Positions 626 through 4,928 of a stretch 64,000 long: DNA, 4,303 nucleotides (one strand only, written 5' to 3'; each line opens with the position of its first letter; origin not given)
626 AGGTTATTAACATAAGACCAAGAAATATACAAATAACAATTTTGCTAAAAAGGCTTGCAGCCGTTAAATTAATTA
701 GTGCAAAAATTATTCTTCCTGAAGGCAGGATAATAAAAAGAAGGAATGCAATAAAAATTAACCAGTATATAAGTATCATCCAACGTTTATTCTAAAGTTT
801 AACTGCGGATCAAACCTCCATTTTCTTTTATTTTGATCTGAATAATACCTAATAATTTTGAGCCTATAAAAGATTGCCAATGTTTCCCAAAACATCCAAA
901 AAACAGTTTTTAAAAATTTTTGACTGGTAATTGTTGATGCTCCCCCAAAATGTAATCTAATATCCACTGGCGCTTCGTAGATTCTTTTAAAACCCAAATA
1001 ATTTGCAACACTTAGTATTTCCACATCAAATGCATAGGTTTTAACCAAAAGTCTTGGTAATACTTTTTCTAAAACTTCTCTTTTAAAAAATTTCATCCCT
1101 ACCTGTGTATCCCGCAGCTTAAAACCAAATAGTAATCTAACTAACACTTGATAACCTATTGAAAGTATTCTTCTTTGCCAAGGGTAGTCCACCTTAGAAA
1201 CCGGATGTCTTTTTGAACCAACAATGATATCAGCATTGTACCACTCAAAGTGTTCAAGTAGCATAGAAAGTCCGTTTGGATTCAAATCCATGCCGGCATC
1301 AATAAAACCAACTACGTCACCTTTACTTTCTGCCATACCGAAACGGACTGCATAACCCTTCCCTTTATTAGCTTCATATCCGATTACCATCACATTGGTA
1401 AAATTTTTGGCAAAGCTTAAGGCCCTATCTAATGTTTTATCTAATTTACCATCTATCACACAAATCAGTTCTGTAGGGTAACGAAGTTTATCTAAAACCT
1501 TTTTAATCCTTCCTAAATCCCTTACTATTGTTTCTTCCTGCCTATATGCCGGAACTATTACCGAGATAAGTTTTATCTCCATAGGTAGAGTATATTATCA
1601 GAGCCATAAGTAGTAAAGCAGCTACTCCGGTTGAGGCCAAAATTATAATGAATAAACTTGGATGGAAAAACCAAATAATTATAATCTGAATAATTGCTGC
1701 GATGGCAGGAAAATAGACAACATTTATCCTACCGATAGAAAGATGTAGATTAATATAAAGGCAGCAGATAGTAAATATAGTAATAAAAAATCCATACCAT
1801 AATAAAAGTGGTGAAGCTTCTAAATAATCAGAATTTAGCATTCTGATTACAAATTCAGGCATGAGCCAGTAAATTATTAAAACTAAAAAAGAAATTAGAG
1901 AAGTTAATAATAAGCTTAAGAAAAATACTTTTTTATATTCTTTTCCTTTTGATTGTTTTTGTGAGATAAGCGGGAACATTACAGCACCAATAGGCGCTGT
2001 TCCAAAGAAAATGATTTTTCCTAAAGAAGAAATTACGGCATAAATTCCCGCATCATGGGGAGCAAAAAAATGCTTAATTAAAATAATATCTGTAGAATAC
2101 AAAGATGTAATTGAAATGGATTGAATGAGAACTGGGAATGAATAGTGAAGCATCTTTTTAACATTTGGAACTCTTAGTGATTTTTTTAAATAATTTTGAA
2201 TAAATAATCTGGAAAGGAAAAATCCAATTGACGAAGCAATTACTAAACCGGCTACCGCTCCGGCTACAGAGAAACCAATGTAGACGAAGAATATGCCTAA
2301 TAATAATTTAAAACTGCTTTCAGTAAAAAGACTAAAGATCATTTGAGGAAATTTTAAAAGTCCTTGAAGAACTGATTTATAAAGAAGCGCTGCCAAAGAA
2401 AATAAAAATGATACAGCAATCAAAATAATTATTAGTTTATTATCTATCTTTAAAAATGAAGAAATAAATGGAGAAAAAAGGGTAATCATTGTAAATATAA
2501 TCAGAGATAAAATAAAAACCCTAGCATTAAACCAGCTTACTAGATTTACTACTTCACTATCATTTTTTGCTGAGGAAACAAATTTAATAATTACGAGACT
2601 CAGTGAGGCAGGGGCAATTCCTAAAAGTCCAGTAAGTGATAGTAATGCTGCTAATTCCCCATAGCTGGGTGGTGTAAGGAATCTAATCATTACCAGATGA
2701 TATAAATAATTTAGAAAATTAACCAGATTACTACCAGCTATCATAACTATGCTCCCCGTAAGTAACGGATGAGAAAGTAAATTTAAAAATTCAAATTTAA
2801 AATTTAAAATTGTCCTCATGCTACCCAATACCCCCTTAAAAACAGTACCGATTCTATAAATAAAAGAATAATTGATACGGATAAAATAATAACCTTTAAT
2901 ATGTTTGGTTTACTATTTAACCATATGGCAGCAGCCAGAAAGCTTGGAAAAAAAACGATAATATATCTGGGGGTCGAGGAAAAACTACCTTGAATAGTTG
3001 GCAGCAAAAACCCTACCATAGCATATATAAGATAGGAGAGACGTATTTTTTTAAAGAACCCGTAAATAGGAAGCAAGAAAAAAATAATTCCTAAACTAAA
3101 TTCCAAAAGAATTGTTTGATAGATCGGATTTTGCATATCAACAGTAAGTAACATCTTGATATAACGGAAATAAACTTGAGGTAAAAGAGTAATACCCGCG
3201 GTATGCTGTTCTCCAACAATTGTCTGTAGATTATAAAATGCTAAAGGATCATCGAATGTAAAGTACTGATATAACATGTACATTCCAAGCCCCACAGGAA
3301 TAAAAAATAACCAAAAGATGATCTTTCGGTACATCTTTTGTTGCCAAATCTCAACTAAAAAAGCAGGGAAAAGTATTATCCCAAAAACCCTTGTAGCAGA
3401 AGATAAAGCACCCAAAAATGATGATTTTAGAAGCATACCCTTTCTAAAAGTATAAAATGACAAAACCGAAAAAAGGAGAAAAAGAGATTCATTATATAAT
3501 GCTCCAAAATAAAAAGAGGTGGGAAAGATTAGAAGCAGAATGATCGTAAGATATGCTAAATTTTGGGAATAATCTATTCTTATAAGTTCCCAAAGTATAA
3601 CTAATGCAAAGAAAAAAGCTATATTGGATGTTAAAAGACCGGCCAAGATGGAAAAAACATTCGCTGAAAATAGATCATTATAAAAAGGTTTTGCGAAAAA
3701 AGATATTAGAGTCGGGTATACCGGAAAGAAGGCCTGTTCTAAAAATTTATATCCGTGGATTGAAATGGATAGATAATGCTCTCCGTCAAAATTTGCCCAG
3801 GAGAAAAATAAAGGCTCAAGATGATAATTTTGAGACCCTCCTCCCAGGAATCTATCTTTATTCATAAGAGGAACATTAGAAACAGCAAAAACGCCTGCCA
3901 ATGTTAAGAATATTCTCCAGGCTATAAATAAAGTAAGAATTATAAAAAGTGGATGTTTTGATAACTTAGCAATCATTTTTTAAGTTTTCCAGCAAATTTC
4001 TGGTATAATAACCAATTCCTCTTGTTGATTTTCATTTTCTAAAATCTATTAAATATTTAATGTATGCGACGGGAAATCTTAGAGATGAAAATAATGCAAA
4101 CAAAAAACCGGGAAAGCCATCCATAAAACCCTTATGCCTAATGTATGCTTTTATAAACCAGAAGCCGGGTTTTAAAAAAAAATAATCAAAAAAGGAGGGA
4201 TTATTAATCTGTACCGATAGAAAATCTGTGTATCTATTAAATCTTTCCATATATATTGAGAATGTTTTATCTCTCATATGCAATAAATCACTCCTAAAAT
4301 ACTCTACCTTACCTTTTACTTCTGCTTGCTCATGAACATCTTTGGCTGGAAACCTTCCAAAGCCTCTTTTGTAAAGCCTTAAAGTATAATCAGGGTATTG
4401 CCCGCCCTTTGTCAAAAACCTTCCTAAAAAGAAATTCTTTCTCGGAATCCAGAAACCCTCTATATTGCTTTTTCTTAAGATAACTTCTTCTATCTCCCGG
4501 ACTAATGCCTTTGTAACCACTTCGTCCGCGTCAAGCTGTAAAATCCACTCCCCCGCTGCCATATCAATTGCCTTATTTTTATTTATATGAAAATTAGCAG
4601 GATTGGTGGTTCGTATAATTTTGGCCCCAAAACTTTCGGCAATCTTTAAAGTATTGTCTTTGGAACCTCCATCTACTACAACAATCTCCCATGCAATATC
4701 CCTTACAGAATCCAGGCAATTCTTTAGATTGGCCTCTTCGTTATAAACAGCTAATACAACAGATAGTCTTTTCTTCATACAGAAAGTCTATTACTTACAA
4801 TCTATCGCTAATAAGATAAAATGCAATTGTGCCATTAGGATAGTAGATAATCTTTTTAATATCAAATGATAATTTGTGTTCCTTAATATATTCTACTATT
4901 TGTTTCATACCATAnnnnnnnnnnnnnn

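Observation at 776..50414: ~50-kb hyper-expanded lipid-linked glycosylation island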

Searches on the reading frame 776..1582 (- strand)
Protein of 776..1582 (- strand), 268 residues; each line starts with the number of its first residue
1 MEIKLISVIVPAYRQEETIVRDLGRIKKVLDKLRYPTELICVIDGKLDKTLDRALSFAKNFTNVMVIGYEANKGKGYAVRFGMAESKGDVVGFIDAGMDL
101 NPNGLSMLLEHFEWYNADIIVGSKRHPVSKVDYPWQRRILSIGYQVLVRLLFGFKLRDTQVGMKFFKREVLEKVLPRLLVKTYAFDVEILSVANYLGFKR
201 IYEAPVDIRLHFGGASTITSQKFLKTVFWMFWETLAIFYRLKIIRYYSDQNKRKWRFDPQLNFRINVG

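Call 3: search_protein_families(library=pfam, proteins=[window:779-1582:-], max_evalue=0.01)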
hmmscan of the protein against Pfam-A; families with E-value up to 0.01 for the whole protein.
window:779-1582:- (268 aa): 2 families
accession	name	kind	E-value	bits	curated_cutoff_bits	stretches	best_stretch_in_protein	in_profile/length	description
PF00535.33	Glycos_transf_2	-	2.2e-22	80.2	23.3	1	7-174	1-167/168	Glycosyl transferase family 2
PF13641.12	Glyco_tranf_2_3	-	0.0077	16.7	27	1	6-116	3-115/230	Glycosyltransferase like family 2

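Call 14: search_protein_families(library=ncbifam, proteins=[window:779-1582:-], max_evalue=0.001)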
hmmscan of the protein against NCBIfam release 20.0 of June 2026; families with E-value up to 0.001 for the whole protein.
window:779-1582:- (268 aa): 17 families
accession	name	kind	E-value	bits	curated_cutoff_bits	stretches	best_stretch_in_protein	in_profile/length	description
TIGR03937.1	PgaC_IcaA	equivalog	1.6e-12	47.1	422.3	1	2-113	43-151/407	poly-beta-1,6-N-acetyl-D-glucosamine synthase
NF047588.1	GlcsyltransPgfSStrep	equivalog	3.1e-11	43.1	500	1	6-175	3-168/308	glycosyltransferase PgfS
NF007482.0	PRK10073.1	equivalog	1.7e-09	37.2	423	1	4-120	6-118/334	glycosyltransferase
NF010496.0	PRK13915.1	equivalog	2.2e-09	36.8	262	1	5-98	32-127/307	glucosyl-3-phosphoglycerate synthase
NF058614.1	PPMAGASynPpgS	equivalog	5.9e-09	35.7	370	1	8-209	4-197/226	polyprenyl-phospho-N-acetylgalactosaminyl synthase PpgS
NF007986.1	PRK10714.1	equivalog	9.4e-09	34.7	529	1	2-175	4-173/316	undecaprenyl-phosphate 4-deoxy-4-formamido-L-arabinose transferase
NF041875.1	EPS_EpsD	equivalog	4.7e-07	29.5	370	1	6-137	1-130/325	exopolysaccharide biosynthesis glycosyltransferase EpsD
TIGR03111.1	glyc2_xrt_Gpos1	hypoth_equivalog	1.9e-06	26.9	363.95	1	5-114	50-158/439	TIGR03111 family XrtG-associated glycosyltransferase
TIGR03965.1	mycofact_glyco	equivalog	3.1e-06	26.3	280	1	6-113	76-180/467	mycofactocin biosynthesis glycosyltransferase MftF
TIGR04283.1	glyco_like_mftF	equivalog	3.5e-06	26.8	182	1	6-110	1-95/221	TIGR04283 family arsenosugar biosynthesis glycosyltransferase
TIGR04182.1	glyco_TIGR04182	equivalog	3.6e-06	26.6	325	1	7-206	3-188/293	S-layer glycoprotein N-glycosyltransferase AglJ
NF041394.1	GtaseAglG_Halo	equivalog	1.1e-05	24.9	440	1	6-125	3-119/304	glucosyl-dolichyl phosphate glucuronosyltransferase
NF047683.1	TeichurnBiosyTuaG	equivalog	1.2e-05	25.1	400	1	4-107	6-106/252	teichuronic acid biosynthesis protein TuaG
NF038302.1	EPS_HpsE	equivalog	2.1e-05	23.7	300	1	6-96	3-95/307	hormogonium polysaccharide biosynthesis glycosyltransferase HpsE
NF041391.1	DPhHxTase_Halo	equivalog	2.9e-05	23.2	375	1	12-174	3-153/213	dolichyl-phosphate hexose transferase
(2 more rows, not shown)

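Call 19: find_encoding_contigs(protein=window:776-1582:-, flank=10000, max_places=4)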
Protein window:776-1582:- (268 aa): 4 contigs read that carry it; 3 places shown.
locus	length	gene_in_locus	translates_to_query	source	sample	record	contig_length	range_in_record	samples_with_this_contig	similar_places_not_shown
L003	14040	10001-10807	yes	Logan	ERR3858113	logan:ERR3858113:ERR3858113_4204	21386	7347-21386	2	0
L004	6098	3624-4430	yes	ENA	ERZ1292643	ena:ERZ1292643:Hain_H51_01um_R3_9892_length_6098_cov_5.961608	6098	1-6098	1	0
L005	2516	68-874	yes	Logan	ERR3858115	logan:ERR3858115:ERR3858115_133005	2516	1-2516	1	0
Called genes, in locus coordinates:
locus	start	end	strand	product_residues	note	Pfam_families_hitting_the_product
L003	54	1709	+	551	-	PF02366:PMT, PF13231:PMT_2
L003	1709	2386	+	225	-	-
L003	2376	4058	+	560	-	-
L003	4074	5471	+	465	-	PF02366:PMT, PF13231:PMT_2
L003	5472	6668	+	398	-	PF13231:PMT_2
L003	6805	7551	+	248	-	PF00535:Glycos_transf_2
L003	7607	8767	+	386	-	PF04188:Mannosyl_trans2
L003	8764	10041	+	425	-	PF01943:Polysacc_synt, PF13440:Polysacc_synt_3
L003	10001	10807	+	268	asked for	PF00535:Glycos_transf_2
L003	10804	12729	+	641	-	-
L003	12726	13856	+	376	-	PF13439:Glyco_transf_4, PF13579:Glyco_trans_4_4 (weak), PF20706:GT4-conflict, PF00534:Glycos_transf_1, PF13692:Glyco_trans_1_4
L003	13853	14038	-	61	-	?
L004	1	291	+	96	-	?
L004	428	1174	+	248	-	PF00535:Glycos_transf_2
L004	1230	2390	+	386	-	PF04188:Mannosyl_trans2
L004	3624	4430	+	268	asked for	PF00535:Glycos_transf_2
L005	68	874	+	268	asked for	PF00535:Glycos_transf_2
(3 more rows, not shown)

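Call 55: search_protein_families(library=pfam, proteins=[L003:10804-12726:+], max_evalue=5)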
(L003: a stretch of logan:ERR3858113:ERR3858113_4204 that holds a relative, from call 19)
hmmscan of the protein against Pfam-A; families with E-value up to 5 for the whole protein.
L003:10804-12726:+ (641 aa): 0 families

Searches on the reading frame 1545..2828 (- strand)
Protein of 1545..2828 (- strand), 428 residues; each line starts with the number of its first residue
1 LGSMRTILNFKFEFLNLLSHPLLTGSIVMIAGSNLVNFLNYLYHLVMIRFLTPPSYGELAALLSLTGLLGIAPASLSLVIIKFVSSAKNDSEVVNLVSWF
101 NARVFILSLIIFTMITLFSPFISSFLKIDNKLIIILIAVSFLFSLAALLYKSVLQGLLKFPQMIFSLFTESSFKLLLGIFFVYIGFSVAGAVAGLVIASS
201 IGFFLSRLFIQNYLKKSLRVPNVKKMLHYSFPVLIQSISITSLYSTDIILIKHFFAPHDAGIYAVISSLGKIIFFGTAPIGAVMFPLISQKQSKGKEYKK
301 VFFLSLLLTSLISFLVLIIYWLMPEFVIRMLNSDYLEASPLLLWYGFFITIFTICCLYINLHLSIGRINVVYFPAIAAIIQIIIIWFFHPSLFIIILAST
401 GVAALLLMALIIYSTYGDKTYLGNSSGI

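Call 3: search_protein_families(library=pfam, proteins=[window:1545-2828:-], max_evalue=0.01)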
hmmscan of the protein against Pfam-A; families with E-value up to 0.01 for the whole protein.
window:1545-2828:- (428 aa): 2 families
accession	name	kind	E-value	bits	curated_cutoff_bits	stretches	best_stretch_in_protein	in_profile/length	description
PF13440.11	Polysacc_synt_3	-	4.3e-21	75.9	23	1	46-335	1-288/293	Polysaccharide biosynthesis protein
PF01943.22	Polysacc_synt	-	1.8e-17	64.1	28.2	1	23-290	2-272/274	Polysaccharide biosynthesis protein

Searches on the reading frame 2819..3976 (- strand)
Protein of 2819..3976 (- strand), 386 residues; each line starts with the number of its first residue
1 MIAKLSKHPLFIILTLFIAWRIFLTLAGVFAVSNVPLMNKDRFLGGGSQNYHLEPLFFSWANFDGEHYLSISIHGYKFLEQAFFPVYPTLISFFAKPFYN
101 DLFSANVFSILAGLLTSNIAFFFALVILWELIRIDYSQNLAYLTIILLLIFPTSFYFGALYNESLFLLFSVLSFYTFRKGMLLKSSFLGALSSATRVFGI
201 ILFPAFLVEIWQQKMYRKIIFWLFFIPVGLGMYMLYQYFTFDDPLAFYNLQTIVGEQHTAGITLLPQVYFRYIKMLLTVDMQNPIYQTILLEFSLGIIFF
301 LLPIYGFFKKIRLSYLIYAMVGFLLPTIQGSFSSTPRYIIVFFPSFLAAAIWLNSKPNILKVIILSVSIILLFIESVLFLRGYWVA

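Call 3: search_protein_families(library=pfam, proteins=[window:2819-3976:-], max_evalue=0.01)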
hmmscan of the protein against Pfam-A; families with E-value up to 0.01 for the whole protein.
window:2819-3976:- (386 aa): 2 families
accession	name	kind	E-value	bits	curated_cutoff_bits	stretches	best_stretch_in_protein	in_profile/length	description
PF04188.19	Mannosyl_trans2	-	1.6e-11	44.6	22.4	1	50-203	48-206/443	Mannosyltransferase (PIG-V)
PF13231.12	PMT_2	-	0.0049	17.5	26.1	1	85-228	4-149/160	Dolichyl-phosphate-mannose-protein mannosyltransferase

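Call 38: search_protein_families(library=ncbifam, proteins=[window:2819-3976:-], max_evalue=0.001)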
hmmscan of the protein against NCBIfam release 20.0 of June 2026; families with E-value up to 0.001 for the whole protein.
window:2819-3976:- (386 aa): 0 families

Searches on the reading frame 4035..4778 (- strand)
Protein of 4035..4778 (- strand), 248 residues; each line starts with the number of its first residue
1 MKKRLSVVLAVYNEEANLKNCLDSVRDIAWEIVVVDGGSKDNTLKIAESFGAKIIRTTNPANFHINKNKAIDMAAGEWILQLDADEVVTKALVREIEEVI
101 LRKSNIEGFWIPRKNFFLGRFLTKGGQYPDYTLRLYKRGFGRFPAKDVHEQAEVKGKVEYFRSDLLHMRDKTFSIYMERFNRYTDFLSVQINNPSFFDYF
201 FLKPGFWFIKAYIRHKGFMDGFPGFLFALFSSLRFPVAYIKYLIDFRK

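Call 3: search_protein_families(library=pfam, proteins=[window:4035-4778:-], max_evalue=0.01)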
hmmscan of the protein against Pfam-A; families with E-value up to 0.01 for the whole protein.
window:4035-4778:- (248 aa): 2 families
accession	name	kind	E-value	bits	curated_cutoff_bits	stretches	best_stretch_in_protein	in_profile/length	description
PF00535.33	Glycos_transf_2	-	4.2e-24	85.8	23.3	1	6-102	1-105/168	Glycosyl transferase family 2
PF13704.12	Glyco_tranf_2_4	-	8.9e-05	23.4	27.5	1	13-90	2-86/98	Glycosyl transferase family 2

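Call 14: search_protein_families(library=ncbifam, proteins=[window:4035-4778:-], max_evalue=0.001)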
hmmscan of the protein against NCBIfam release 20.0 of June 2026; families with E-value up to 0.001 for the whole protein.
window:4035-4778:- (248 aa): 18 families
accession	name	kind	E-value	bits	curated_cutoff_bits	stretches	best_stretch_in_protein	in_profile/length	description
TIGR04283.1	glyco_like_mftF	equivalog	4.8e-16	59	182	1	5-108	1-105/221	TIGR04283 family arsenosugar biosynthesis glycosyltransferase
TIGR04195.1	S_glycosyl_SunS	equivalog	2.2e-13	49.9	350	1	9-88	63-144/421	SunS family peptide S-glycosyltransferase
NF007482.0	PRK10073.1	equivalog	8.5e-12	44.7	423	1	2-96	5-106/334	glycosyltransferase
NF038302.1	EPS_HpsE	equivalog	2.4e-08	33.3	300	1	5-98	3-109/307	hormogonium polysaccharide biosynthesis glycosyltransferase HpsE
NF010496.0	PRK13915.1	equivalog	3.5e-08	32.9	262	1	2-61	30-95/307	glucosyl-3-phosphoglycerate synthase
NF041875.1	EPS_EpsD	equivalog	7.9e-08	32.1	370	1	5-95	1-99/325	exopolysaccharide biosynthesis glycosyltransferase EpsD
TIGR04182.1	glyco_TIGR04182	equivalog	2.7e-07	30.3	325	1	6-93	3-90/293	S-layer glycoprotein N-glycosyltransferase AglJ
NF050050.1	ProtGlycPglI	equivalog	3.6e-07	29.8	500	1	4-97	3-106/306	GalNAc(5)-diNAcBac-PP-undecaprenol beta-1,3-glucosyltransferase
NF053739.1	GlytfEpsEBac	equivalog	4e-07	29.3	450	1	4-89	2-96/265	glycosyltransferase EpsE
NF041391.1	DPhHxTase_Halo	equivalog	1.1e-06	27.8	375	1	11-91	3-84/213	dolichyl-phosphate hexose transferase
NF047683.1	TeichurnBiosyTuaG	equivalog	1.8e-06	27.8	400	1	2-90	5-101/252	teichuronic acid biosynthesis protein TuaG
TIGR03937.1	PgaC_IcaA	equivalog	2.4e-06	26.7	422.3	1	4-91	46-141/407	poly-beta-1,6-N-acetyl-D-glucosamine synthase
TIGR03111.1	glyc2_xrt_Gpos1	hypoth_equivalog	6.3e-06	25.2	363.95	1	5-96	51-152/439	TIGR03111 family XrtG-associated glycosyltransferase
TIGR03965.1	mycofact_glyco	equivalog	8.7e-06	24.9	280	1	4-91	75-170/467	mycofactocin biosynthesis glycosyltransferase MftF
NF058614.1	PPMAGASynPpgS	equivalog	9.8e-06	25.1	370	1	7-57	4-54/226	polyprenyl-phospho-N-acetylgalactosaminyl synthase PpgS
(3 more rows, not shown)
